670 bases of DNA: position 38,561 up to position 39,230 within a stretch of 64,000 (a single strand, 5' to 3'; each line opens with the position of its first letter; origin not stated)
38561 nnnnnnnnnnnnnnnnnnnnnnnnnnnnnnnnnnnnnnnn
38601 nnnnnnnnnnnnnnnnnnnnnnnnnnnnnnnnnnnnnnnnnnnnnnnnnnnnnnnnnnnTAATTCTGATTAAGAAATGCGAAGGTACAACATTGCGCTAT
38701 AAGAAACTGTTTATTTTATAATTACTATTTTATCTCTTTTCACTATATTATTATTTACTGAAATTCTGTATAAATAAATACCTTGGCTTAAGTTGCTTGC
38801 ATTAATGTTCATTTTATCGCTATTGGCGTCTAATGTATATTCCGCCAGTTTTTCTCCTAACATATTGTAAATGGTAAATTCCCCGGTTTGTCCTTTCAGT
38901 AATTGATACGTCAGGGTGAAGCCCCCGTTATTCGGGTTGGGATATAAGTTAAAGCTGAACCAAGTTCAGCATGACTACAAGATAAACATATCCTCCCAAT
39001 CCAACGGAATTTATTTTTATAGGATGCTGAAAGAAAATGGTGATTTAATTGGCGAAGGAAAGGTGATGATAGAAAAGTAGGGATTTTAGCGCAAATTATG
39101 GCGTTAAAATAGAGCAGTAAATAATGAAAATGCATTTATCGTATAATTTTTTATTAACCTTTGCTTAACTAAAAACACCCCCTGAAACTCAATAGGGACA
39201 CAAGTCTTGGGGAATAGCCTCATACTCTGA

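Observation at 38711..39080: Two orphan T9SS CTD gene fragments fused tail-to-tail at a short palindrome: a recombination scar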

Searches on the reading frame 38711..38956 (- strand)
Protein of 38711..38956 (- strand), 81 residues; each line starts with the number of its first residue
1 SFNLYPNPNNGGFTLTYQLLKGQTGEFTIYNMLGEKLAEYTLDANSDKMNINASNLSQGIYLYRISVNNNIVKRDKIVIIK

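Call 10: search_protein_families(library=pfam, proteins=[window:38711-38956:-], max_evalue=0.01)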
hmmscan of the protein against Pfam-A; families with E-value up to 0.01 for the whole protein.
window:38711-38956:- (81 aa): 2 families
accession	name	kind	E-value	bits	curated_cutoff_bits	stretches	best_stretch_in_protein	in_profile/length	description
PF18962.6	Por_Secre_tail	-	1.2e-14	54.8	27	1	4-79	1-75/75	Secretion system C-terminal sorting domain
PF13585.12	CHU_C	-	0.0031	18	27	1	23-70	27-75/86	CHU_C Type IX secretion signal domain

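Call 66: search_protein_families(library=ncbifam, proteins=[window:38711-38956:-], max_evalue=0.01)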
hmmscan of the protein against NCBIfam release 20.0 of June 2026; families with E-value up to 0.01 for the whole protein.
window:38711-38956:- (81 aa): 6 families
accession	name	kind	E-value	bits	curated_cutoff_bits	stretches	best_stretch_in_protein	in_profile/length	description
TIGR04183.1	Por_Secre_tail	domain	1.3e-15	57.1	23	1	4-79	1-71/72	T9SS type A sorting domain-containing protein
NF038113.1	T9SSA_dep_M36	equivalog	1.7e-08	33.1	885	1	2-79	793-868/869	T9SS-dependent M36 family metallopeptidase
NF052323.1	T9SSA_dep_M6i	equivalog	0.00021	19.4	600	1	5-80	961-1039/1043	T9SS-dependent M6-like inactivated metalloprotease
NF033708.1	T9SS_Cterm_ChiA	domain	0.00026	20.8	40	1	28-78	5-54/55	T9SS sorting signal type C domain-containing protein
NF050177.1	TapA_OM_Porphy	equivalog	0.0003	19.7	500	1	2-72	471-537/544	TapA/TapC family T9SS-dependent outer membrane protein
NF052644.1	T9SS_DNase_Rie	equivalog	0.0065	15.9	260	1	18-77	193-248/251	T9SS-dependent surface endonuclease, AS87_RS02955 family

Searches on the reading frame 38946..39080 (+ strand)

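Call 10: search_protein_families(library=pfam, proteins=[window:38970-39080:+], max_evalue=0.01)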
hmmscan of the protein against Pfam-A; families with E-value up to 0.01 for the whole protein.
window:38970-39080:+ (36 aa): 1 family
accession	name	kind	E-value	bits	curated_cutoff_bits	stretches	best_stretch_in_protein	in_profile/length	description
PF18962.6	Por_Secre_tail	-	0.0029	18.3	27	1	3-27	46-70/75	Secretion system C-terminal sorting domain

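Call 66: search_protein_families(library=ncbifam, proteins=[window:38946-39080:+], max_evalue=0.01)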
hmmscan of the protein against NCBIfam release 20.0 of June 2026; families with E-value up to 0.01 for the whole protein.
window:38946-39080:+ (44 aa): 0 families
